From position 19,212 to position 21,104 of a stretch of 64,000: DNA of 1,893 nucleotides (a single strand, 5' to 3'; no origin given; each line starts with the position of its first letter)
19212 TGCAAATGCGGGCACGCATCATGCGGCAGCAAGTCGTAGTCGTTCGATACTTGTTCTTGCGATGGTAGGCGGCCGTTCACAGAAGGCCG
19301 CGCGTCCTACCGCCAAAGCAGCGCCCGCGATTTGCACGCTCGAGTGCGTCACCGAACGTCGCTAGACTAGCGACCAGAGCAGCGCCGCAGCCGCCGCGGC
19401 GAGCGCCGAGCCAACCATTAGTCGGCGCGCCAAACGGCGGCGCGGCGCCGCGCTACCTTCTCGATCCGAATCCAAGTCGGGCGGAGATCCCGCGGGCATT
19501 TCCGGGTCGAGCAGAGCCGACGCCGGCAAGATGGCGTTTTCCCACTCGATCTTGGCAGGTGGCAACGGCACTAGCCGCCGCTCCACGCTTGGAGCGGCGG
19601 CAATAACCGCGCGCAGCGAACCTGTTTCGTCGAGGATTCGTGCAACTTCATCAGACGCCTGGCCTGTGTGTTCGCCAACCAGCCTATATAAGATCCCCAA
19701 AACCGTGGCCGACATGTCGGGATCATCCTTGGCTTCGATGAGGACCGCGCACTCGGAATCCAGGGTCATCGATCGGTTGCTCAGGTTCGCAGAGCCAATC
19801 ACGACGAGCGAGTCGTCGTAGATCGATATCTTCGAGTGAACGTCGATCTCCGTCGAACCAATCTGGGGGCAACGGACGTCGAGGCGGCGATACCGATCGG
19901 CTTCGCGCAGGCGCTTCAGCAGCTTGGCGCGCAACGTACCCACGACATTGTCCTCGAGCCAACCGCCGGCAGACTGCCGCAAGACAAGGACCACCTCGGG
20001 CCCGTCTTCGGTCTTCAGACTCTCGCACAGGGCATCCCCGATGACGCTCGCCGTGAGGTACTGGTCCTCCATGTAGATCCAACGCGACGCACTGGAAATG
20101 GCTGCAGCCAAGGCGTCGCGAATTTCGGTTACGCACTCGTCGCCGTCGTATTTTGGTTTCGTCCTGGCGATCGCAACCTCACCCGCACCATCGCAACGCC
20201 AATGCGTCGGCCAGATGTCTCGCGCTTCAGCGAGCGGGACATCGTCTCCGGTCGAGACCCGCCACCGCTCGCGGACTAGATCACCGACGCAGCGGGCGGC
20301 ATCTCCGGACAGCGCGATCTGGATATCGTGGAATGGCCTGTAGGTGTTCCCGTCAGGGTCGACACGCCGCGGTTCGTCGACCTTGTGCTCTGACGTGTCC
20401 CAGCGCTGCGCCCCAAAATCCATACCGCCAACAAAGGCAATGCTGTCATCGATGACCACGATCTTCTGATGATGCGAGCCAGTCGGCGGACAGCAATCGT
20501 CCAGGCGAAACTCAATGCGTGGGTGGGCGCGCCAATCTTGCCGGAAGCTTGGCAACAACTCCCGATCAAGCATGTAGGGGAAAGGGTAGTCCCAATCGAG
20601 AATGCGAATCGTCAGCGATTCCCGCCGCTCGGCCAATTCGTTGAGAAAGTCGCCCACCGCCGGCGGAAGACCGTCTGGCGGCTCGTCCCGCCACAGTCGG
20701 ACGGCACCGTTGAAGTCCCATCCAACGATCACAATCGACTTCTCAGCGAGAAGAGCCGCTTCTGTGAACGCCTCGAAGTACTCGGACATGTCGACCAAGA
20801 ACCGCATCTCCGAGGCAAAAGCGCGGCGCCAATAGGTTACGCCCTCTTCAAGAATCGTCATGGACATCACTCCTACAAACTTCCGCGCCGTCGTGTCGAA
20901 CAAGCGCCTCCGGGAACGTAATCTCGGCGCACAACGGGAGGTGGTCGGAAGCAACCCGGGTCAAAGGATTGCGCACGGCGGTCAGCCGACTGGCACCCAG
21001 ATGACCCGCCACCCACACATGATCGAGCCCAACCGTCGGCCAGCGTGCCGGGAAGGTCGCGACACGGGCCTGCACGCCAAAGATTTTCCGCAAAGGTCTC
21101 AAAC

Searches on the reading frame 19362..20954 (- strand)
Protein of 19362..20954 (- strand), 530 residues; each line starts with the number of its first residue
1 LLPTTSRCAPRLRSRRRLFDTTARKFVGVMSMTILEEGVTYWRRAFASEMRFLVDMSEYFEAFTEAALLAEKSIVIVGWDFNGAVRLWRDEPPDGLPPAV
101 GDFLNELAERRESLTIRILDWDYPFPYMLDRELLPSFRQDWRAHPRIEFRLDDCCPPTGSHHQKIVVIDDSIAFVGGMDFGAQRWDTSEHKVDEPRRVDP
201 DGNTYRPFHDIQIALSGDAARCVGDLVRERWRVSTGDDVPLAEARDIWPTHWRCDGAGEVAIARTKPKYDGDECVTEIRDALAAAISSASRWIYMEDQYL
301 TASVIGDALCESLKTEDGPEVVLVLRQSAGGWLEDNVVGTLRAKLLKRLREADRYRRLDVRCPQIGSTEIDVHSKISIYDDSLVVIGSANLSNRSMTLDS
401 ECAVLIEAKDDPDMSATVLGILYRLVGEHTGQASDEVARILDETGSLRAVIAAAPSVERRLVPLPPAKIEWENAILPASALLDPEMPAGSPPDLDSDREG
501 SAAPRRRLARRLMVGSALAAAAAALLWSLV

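Call 39: search_protein_families(library=pfam, proteins=[window:19362-20954:-], max_evalue=0.00001)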
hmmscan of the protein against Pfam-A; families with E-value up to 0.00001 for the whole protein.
window:19362-20954:- (530 aa): 2 families
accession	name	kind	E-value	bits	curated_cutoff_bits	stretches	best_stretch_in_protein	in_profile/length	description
PF13091.12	PLDc_2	-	2.3e-14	53.8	27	1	283-409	2-118/132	PLD-like domain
PF00614.28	PLDc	-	2e-13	50.1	21.9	1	159-180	3-24/28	Phospholipase D Active site motif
